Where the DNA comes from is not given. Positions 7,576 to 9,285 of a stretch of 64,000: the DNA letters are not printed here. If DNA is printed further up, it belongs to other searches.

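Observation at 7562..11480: AT-rich island carrying a two-gene module of tandem STAND-like P-loop NTPases, one with wHTH plus TPR: a candidate undescribed defence or signalling system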

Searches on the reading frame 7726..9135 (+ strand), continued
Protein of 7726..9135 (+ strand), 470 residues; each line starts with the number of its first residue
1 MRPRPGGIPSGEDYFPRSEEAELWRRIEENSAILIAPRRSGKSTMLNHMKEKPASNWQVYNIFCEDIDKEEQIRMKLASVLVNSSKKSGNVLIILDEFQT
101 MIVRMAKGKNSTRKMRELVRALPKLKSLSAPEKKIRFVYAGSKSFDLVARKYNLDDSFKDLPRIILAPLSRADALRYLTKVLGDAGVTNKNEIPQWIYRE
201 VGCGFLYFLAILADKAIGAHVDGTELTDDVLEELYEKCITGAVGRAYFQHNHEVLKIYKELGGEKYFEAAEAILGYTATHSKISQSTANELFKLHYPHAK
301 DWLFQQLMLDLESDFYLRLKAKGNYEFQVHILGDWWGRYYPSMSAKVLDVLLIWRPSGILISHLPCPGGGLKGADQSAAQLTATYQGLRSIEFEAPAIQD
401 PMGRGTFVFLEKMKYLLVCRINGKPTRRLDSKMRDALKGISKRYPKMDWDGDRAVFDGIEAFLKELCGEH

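Call 56: fold_search(model_id=the predicted structure, library=pdb)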
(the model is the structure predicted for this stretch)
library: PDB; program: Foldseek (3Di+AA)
matches with E <= 10: 1657; with E <= 0.001: 331
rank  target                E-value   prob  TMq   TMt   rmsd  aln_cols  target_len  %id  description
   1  2fna_A                1.3e-12  1.00  0.46  0.59   5.9       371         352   15  Crystal structure of an archaeal aaa+ atpase (sso1545) from sulfolobus solfataricus p2 at 2.00 A resolution (released 2006-02-07)
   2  2qen                  2.2e-10  1.00  0.48  0.62   5.5       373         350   14  The walker-type atpase paby2304 of pyrococcus abyssi (released 2008-07-01)
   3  1w5t_A                2.9e-08  1.00  0.43  0.50   6.7       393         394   12  Structure of the Aeropyrum Pernix ORC2 protein (ADPNP-ADP complexes) (released 2004-10-05)
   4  1w5t_C                5.5e-08  1.00  0.35  0.41  12.8       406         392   14  Structure of the Aeropyrum Pernix ORC2 protein (ADPNP-ADP complexes) (released 2004-10-05)
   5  5uj7_C                1.4e-07  1.00  0.34  0.39  14.6       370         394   14  Structure of the active form of human Origin Recognition Complex ATPase motor module, complex subunitS 1, 4, 5 (released 2017-02-08)
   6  1w5s_A                1.7e-07  1.00  0.39  0.45   9.0       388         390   13  Structure of the Aeropyrum Pernix ORC2 protein (ADP form) (released 2004-10-05)
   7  2qby_B                1.9e-07  1.00  0.33  0.40  11.0       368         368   13  Crystal structure of a heterodimer of Cdc6/Orc1 initiators bound to origin DNA (from S. solfataricus) (released 2007-09-11)
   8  7jgr_A                2.4e-07  1.00  0.33  0.38  14.7       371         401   10  Structure of Drosophila ORC bound to DNA (84 bp) and Cdc6 (released 2020-09-09)
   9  7tji_D                3.5e-07  1.00  0.27  0.29  15.8       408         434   12  S. cerevisiae ORC bound to 84 bp ARS1 DNA and Cdc6 (state 2) with flexible Orc6 N-terminal domain (released 2022-10-05)
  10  8s0e_D                4.8e-07  1.00  0.26  0.29  17.0       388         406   12  H. sapiens OCCM bound to double stranded DNA (released 2024-10-02)
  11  7tjj_D                6.3e-07  1.00  0.27  0.29  16.0       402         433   12  S. cerevisiae ORC bound to 84 bp ARS1 DNA and Cdc6 (state 1) with docked Orc6 N-terminal domain (released 2022-10-05)
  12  7tjh_D                7.4e-07  1.00  0.25  0.27  16.5       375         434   11  S. cerevisiae ORC bound to 84 bp ARS1 DNA and Cdc6 (state 1) with flexible Orc6 N-terminal domain (released 2022-10-05)
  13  8s0c_D                8.2e-07  1.00  0.25  0.30  16.6       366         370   14  H. sapiens ORC1-5 bound to double stranded DNA as part of the MCM-ORC complex (released 2024-10-02)
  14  9h2l_A                1.0e-06  1.00  0.45  0.27   6.9       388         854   13  Cryo-EM structure of an octameric G10-resistosome from wheat (released 2025-09-24)
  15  6vvo_D                1.3e-06  1.00  0.33  0.47  11.4       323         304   16  Structure of the human clamp loader (Replication Factor C, RFC) bound to the sliding clamp (Proliferating Cell Nuclear (released 2020-02-26)
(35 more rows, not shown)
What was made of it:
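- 8221..8754 (+): g1 residues 166-343: helical lid plus winged helix, ending in the family motif DWWxR (W335, W336). The Foldseek alignment to 2fna/2qen/ORC covers about 370 columns (call 56).
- Closest known: Orc1/Cdc6 paralogue heterodimers and ORC. Same: They are the second tier of structural matches for g1 (call 56).
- After ATPase_2 proteins, g1's best structural matches are archaeal ORC2/Cdc6 and eukaryotic ORC, including the Orc1/Cdc6 heterodimer on origin DNA (call 56).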

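Call 69: find_related_loci(query=A3, collection=viral_contigs, flank=10000)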
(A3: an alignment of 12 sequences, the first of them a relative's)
Query A3 (405 aa) in viral_contigs; peptide patterns used: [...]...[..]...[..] (x = any residue, [..] = any of these).
6 stretches matched a pattern, but none encodes a relative of the query by tblastn (E <= 1e-3).
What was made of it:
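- No viral contig carries the pair (call 69).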

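Call 71: find_related_loci(query=A7, collection=metagenome_contigs, flank=8000)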
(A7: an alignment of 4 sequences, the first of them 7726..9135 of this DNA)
Query A7 (470 aa) in metagenome_contigs; peptide patterns used: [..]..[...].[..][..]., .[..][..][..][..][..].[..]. (x = any residue, [..] = any of these).
330 stretches matched a pattern; 33 encode a relative of the query (tblastn E <= 1e-3); 33 distinct loci.
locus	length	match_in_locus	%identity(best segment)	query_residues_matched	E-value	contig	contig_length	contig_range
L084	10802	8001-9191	25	6-346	1e-30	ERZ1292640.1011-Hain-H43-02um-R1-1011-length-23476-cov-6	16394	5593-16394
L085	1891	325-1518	26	6-347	5e-30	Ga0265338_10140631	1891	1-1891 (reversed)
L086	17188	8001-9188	26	6-345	1e-28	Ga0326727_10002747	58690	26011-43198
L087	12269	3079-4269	26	6-346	9e-28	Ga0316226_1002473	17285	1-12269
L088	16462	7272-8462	25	6-346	8e-27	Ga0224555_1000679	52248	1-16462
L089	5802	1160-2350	26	6-346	2e-26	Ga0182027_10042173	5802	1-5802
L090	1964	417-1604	26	1-340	7e-27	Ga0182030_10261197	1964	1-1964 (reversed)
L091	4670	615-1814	24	1-344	3e-26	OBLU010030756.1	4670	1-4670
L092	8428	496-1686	25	6-346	4e-26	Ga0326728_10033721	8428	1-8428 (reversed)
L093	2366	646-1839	25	6-347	2e-26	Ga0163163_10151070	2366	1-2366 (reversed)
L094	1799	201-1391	27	6-346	6e-26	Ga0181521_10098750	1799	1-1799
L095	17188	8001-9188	24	6-345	2e-25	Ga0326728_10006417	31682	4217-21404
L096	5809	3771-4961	25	6-346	2e-25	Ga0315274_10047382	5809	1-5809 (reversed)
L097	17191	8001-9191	26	6-346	3e-25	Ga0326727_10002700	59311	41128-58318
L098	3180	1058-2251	25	6-347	1e-24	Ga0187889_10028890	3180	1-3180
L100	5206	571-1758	26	6-345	6e-24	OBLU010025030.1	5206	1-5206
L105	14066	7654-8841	24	6-345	7e-22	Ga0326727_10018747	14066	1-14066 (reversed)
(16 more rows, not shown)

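Call 75: search_protein_families(library=pfam, proteins=[P0108, P0136, P0123, P0091, P0036, P0064, P0086, L105:8901-12500:+, L100:1662-5033:+, L038:11179-14541:+], max_evalue=0.001)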
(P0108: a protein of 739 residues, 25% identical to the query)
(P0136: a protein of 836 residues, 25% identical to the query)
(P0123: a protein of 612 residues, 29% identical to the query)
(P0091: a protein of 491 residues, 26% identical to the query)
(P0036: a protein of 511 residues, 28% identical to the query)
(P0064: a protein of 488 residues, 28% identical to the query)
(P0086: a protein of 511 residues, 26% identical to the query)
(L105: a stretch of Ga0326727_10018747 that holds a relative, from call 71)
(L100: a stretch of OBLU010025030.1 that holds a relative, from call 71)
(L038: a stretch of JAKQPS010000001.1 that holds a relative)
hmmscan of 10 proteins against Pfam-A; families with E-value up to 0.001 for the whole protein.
P0108 (739 aa): 6 families
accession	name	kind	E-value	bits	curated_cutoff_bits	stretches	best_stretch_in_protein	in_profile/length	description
PF01637.24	ATPase_2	-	3.4e-09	37.3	33.2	1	364-579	1-195/225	ATPase domain predominantly from Archaea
PF13614.12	AAA_31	-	1.5e-06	28.7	27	1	6-86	2-74/177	AAA domain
PF01656.29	CbiA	-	7.2e-06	26.4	25.4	1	8-212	1-54/125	CobQ/CobB/MinD/ParA nucleotide binding domain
PF09820.16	AAA-ATPase_like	-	7.6e-05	23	26.1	1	372-537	22-190/201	Predicted AAA-ATPase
PF13401.12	AAA_22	-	0.0001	23.1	27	1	385-543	9-127/130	AAA domain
PF13173.12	AAA_14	-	0.00071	20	27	0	389-425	10-46/129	AAA domain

P0136 (836 aa): 2 families
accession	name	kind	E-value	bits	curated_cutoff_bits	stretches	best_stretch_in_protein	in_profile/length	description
PF04326.19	SLFN_AlbA_2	-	1.8e-13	51.5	25.3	1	19-151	1-117/118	Schlafen, AlbA_2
PF13749.12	HATPase_c_4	-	2.5e-13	50.2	26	1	328-413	6-89/89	Putative ATP-dependent DNA helicase recG C-terminal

P0123 (612 aa): 1 family
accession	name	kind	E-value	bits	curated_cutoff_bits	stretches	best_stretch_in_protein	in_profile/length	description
PF13338.12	AbiEi_4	-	1.6e-13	51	25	1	18-65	2-49/49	Transcriptional regulator, AbiEi antitoxin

P0091 (491 aa): 6 families
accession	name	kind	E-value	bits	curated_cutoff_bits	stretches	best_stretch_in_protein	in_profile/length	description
PF13560.12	HTH_31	-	2.9e-06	27.9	27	1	18-71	6-59/64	Helix-turn-helix domain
PF01381.28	HTH_3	-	4.3e-06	27.1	23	1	19-71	2-53/55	Helix-turn-helix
PF13401.12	AAA_22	-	3.5e-05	24.6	27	1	122-304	6-130/130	AAA domain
PF20703.3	nSTAND1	-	0.00013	22.2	27.1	0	103-356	14-219/379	Novel STAND NTPase 1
PF13545.12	HTH_Crp_2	-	0.00046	20.5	27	0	27-47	23-43/70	Crp-like helix-turn-helix domain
PF13191.12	AAA_16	-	0.00049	21.1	32.6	0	120-209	17-103/167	AAA ATPase domain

P0036 (511 aa): 3 families
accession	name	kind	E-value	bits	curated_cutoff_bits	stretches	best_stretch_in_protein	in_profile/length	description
PF13173.12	AAA_14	-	8.3e-05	23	27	0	153-192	3-42/129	AAA domain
PF13401.12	AAA_22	-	8.5e-05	23.3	27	1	154-317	7-128/130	AAA domain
PF09820.16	AAA-ATPase_like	-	0.00025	21.4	26.1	0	144-309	23-188/201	Predicted AAA-ATPase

P0064 (488 aa): 4 families
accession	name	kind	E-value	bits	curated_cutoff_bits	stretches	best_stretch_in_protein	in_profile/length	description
PF13173.12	AAA_14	-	6.4e-06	26.6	27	0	142-183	5-46/129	AAA domain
PF20703.3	nSTAND1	-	3e-05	24.3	27.1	1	124-352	17-221/379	Novel STAND NTPase 1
PF13401.12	AAA_22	-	6.8e-05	23.6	27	1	139-297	5-129/130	AAA domain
PF01637.24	ATPase_2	-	0.00012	22.4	33.2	1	131-291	9-155/225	ATPase domain predominantly from Archaea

P0086 (511 aa): 2 families
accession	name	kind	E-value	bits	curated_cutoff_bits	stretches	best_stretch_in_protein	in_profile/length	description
PF13191.12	AAA_16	-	2.8e-05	25.1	32.6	1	133-274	2-146/167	AAA ATPase domain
PF13401.12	AAA_22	-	0.00013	22.7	27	1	149-316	5-130/130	AAA domain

L105:8901-12500:+ (1200 aa): 14 families
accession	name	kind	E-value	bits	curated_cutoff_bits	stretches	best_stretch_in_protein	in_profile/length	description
PF00515.34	TPR_1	-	3.3e-29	99.9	27.8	0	892-919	1-28/34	Tetratricopeptide repeat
PF07719.23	TPR_2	-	1.9e-24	84.1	27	0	892-922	1-31/34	Tetratricopeptide repeat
PF13181.12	TPR_8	-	4e-21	73.8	25.7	0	702-732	1-31/34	Tetratricopeptide repeat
PF13371.12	TPR_9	-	1.1e-18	67.4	35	0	702-741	29-66/73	Tetratricopeptide repeat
PF13424.12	TPR_12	-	1.1e-12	48.4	30.1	0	853-919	2-72/77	Tetratricopeptide repeat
PF13174.12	TPR_6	-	1e-11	45.1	26.3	0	627-653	1-27/33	Tetratricopeptide repeat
PF13191.12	AAA_16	-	1.8e-10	42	32.6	1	22-161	2-147/167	AAA ATPase domain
PF13432.12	TPR_16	-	9e-08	32.9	32.7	0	863-919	6-58/65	Tetratricopeptide repeat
PF13401.12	AAA_22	-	1.2e-06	29.3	27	1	47-175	7-108/130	AAA domain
PF25199.1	nSTAND_NTPase5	-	2.5e-05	24.6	34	1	22-79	18-75/145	Novel STAND NTPase 5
PF21213.3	PriA-like_WH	-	7.1e-05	23.1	27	0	916-937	14-35/63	Primosomal protein N'-like, winged helix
PF00627.37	UBA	-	7.7e-05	22.9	22.4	0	573-595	6-27/37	UBA/TS-N domain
PF24389.1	ORC-CDC6-like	-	0.00015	21.1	27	0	48-67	35-54/571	ORC-CDC6-like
PF01637.24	ATPase_2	-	0.00026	21.3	33.2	1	33-261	8-224/225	ATPase domain predominantly from Archaea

L100:1662-5033:+ (1124 aa): 12 families
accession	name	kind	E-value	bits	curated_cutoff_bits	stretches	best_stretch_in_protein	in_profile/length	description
PF00515.34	TPR_1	-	3.3e-22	77.8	27.8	0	944-973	1-30/34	Tetratricopeptide repeat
PF13181.12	TPR_8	-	6.8e-16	57.5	25.7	0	793-822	2-31/34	Tetratricopeptide repeat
PF13371.12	TPR_9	-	1.6e-11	44.5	35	0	868-908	29-67/73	Tetratricopeptide repeat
PF13191.12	AAA_16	-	4.9e-10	40.6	32.6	1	74-212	2-146/167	AAA ATPase domain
PF13424.12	TPR_12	-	5.5e-10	39.7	30.1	0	867-934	2-73/77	Tetratricopeptide repeat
PF07719.23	TPR_2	-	6.1e-09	35.8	27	0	944-973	1-30/34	Tetratricopeptide repeat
PF13401.12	AAA_22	-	1.3e-06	29.2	27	1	99-226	7-107/130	AAA domain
PF20703.3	nSTAND1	-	2.8e-06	27.7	27.1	1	71-248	13-169/379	Novel STAND NTPase 1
PF24389.1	ORC-CDC6-like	-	5.7e-06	25.8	27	0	58-120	4-55/571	ORC-CDC6-like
PF25199.1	nSTAND_NTPase5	-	5.3e-05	23.5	34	1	74-132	18-76/145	Novel STAND NTPase 5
PF01637.24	ATPase_2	-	0.00066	20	33.2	0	85-314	8-225/225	ATPase domain predominantly from Archaea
PF12802.13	MarR_2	-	0.00069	20.2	27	0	347-397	2-52/61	MarR family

L038:11179-14541:+ (1121 aa): 20 families
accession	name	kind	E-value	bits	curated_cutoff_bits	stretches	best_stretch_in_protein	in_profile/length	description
PF07719.23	TPR_2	-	4.3e-47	154.8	27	0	545-574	5-34/34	Tetratricopeptide repeat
PF00515.34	TPR_1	-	5.1e-30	102.5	27.8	0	645-676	3-34/34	Tetratricopeptide repeat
PF13432.12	TPR_16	-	6e-29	100.6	32.7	3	547-608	3-64/65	Tetratricopeptide repeat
PF13414.12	TPR_11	-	4.7e-25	87.4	26.8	0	551-585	4-38/42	TPR repeat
PF12895.13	ANAPC3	-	7e-12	45.9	27.2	0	837-903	13-79/82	Anaphase-promoting complex, cyclosome, subunit 3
PF13181.12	TPR_8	-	9.8e-12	44.5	25.7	0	513-535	7-29/34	Tetratricopeptide repeat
PF13428.12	TPR_14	-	3.9e-11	42.9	23.5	0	551-579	11-39/44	Tetratricopeptide repeat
PF13176.12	TPR_7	-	1.1e-10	41.1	27.9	0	553-574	11-34/36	Tetratricopeptide repeat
PF23914.1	TPR_CcmH_CycH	-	6.6e-10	39.5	42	0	548-640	57-152/158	Cytochrome c-type biogenesis protein H TPR domain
PF13191.12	AAA_16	-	2.4e-07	31.8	32.6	1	29-199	2-160/167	AAA ATPase domain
PF24575.1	TPR_Slam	-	9e-07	29.7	35.2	0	555-598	61-104/104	Surface lipoprotein assembly modifier, N-terminal TPR repeats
PF14559.12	TPR_19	-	1.9e-06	28.5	25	0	551-607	1-57/68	Tetratricopeptide repeat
PF13424.12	TPR_12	-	2.3e-06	28.1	30.1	0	500-532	38-70/77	Tetratricopeptide repeat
PF01637.24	ATPase_2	-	2.8e-06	27.7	33.2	1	56-277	24-221/225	ATPase domain predominantly from Archaea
PF14561.12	TPR_20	-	1.9e-05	25.3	25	0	829-869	4-44/90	Tetratricopeptide repeat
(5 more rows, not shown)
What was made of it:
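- Family members carry N-terminal fusions to AbiEi_4, Schlafen/AlbA_2, ParA-like and XRE HTH domains (call 75).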

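Call 79: search_solved_structures(query=A2, max_evalue=0.01)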
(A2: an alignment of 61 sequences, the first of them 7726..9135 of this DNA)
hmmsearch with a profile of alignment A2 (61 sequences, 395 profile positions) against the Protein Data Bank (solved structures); distinct sequences matched with E-value up to 0.01: 8.
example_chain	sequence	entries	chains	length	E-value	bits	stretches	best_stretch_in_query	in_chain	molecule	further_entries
2fna_A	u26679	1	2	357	2e-11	46.9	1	13-255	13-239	Conserved hypothetical protein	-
2qen_A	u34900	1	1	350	2.3e-08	36.8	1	11-265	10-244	WALKER-TYPE ATPASE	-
3uk6_A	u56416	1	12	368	0.0009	21.7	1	218-308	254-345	RuvB-like 2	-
6k0r_D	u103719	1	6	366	0.0013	21.2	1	218-308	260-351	RuvB-like 2,RuvB-like 2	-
2xsz_D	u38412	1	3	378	0.0014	21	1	218-308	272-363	RUVB-LIKE 2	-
9ge5_D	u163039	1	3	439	0.0056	19.1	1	218-308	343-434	RuvB-like 2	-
5oaf_B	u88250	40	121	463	0.0062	19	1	218-308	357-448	RuvB-like 2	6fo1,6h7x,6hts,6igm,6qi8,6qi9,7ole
7aho_D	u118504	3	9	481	0.0066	18.9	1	218-308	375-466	RuvB-like 2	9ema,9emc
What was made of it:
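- On Pfam ATPase_2 (PF01637) / AAA_14 (g1): 2fna and 2qen are the top matches by fold and by profile (calls 56, 79).
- Closest known: Archaeal ATPase_2. Same: They are g1's best structural and sequence-profile matches (calls 56, 79), with the same layout of AAA+ domain, lid and winged helix.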

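Call 83: search_dna_similar(query=P0011, collection=plasmids, mode=protein, max_evalue=1e-8, max_rows=20)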
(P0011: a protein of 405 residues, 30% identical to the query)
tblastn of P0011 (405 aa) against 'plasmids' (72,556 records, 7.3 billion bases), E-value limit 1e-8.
Records with a match: 8; places in all: 8; records where one place covers at least 80% of the query: 7.
Best place of each record, by identity: <60% 8.
By first word of the organism name: Moraxella 3; Clostridium 3; Methylomonas 1; Segatella 1.
By predicted mobility (MOB-suite, as given by PLSDB): non-mobilizable 6; mobilizable 2.
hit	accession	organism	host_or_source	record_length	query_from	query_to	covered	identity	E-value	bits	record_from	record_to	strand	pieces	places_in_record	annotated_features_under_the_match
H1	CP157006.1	Methylomonas sp. AM2-LC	-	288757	12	395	95%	26.3%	2e-32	137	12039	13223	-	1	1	record has no annotation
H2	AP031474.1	Moraxella osloensis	Homo sapiens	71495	5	393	96%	24.0%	3e-24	112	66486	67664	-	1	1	hypothetical protein (x2)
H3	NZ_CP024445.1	Moraxella osloensis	Homo sapiens,single cell,skin swab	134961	5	393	96%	24.0%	5e-24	112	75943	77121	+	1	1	hypothetical protein (x2)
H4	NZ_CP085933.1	Segatella copri DSM 18205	-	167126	1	395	98%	22.2%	3e-19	98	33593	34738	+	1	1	ATP-binding protein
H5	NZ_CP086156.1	Clostridium tagluense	single colony,Lamb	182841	1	392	97%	22.3%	5e-20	100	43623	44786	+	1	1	ATP-binding protein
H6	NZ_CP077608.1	Clostridium tagluense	single colony,lamb meat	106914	1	392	97%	22.3%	6e-20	100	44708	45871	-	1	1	ATP-binding protein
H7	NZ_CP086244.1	Clostridium estertheticum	single colony,bovine feces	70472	4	398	98%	21.9%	3e-15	86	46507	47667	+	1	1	ATP-binding protein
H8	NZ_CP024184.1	Moraxella osloensis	Homo sapiens,single cell,skin swab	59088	120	393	68%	24.7%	5e-15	85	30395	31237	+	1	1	hypothetical protein | NACHT domain-containing protein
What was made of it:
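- The pair occurs on Moraxella plasmids (call 83).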

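Call 84: search_dna_similar(query=P0011, collection=phages, mode=protein, max_evalue=0.00001, max_rows=10)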
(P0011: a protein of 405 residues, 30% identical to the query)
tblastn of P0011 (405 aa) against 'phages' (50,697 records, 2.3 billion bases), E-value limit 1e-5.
No match.
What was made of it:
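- No relatives were found in IMG/VR or GenBank phages (calls 69, 84).
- Tried and rejected: No relatives were found in IMG/VR (call 69) or in GenBank phages (call 84).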

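Call 85: get_annotated_region(hit=H3, flank=8000)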
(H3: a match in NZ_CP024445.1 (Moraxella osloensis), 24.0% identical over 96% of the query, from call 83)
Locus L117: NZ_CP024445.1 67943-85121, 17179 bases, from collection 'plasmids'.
description: Moraxella osloensis strain NP7 plasmid pNP7-2, complete sequence
organism: Moraxella osloensis (NCBI taxid 34062)
taxonomy: Bacteria; Pseudomonadota; Gammaproteobacteria; Moraxellales; Moraxellaceae; Moraxella; Moraxella osloensis
host: -; source: Homo sapiens,single cell,skin swab; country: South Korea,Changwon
typing (MOB-suite, as given by PLSDB): mobilizable; replicon rep_cluster_263; relaxase MOBP
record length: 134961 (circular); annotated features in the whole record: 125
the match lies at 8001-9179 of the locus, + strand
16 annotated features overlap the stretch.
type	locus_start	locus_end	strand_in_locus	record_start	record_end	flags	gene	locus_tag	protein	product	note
CDS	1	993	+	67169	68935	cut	-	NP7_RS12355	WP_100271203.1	P-loop NTPase fold protein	-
CDS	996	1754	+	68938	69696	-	-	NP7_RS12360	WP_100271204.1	hypothetical protein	-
CDS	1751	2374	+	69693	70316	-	-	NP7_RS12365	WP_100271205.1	hypothetical protein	-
CDS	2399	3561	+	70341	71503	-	-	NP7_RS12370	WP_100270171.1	IS3 family transposase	-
CDS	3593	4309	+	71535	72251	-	-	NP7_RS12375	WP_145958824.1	7-cyano-7-deazaguanine synthase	-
CDS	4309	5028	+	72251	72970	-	qatD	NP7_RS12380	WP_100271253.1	Qat anti-phage system TatD family nuclease QatD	GO:0051607 - defense response to virus [Evidence IEA]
CDS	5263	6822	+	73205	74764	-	-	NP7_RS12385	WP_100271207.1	protein kinase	GO:0006468 - protein phosphorylation [Evidence IEA]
CDS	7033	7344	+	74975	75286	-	-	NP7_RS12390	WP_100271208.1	transposase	GO:0006313 - DNA transposition [Evidence IEA]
CDS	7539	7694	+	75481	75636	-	-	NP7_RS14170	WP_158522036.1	hypothetical protein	-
CDS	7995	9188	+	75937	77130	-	-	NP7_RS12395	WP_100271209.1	hypothetical protein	-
CDS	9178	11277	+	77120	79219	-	-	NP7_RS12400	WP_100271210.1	hypothetical protein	-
CDS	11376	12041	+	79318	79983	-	-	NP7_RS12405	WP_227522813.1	dUTP diphosphatase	-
CDS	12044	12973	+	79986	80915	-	-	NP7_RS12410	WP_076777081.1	hypothetical protein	-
CDS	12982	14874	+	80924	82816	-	-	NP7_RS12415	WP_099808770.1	hypothetical protein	-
CDS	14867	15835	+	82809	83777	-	-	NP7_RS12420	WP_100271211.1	hypothetical protein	-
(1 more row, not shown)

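Call 86: get_annotated_region(hit=H1, flank=8000)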
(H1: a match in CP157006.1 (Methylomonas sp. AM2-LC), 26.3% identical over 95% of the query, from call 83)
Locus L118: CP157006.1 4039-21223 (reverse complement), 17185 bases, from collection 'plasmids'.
description: Methylomonas sp. AM2-LC plasmid unnamed1, complete sequence
organism: Methylomonas sp. AM2-LC (NCBI taxid 3153301)
taxonomy: Bacteria; Pseudomonadota; Gammaproteobacteria; Methylococcales; Methylococcaceae; Methylomonas; Methylomonas sp. AM2-LC
host: -; source: -; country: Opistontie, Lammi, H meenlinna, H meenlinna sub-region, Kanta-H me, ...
typing (MOB-suite, as given by PLSDB): non-mobilizable
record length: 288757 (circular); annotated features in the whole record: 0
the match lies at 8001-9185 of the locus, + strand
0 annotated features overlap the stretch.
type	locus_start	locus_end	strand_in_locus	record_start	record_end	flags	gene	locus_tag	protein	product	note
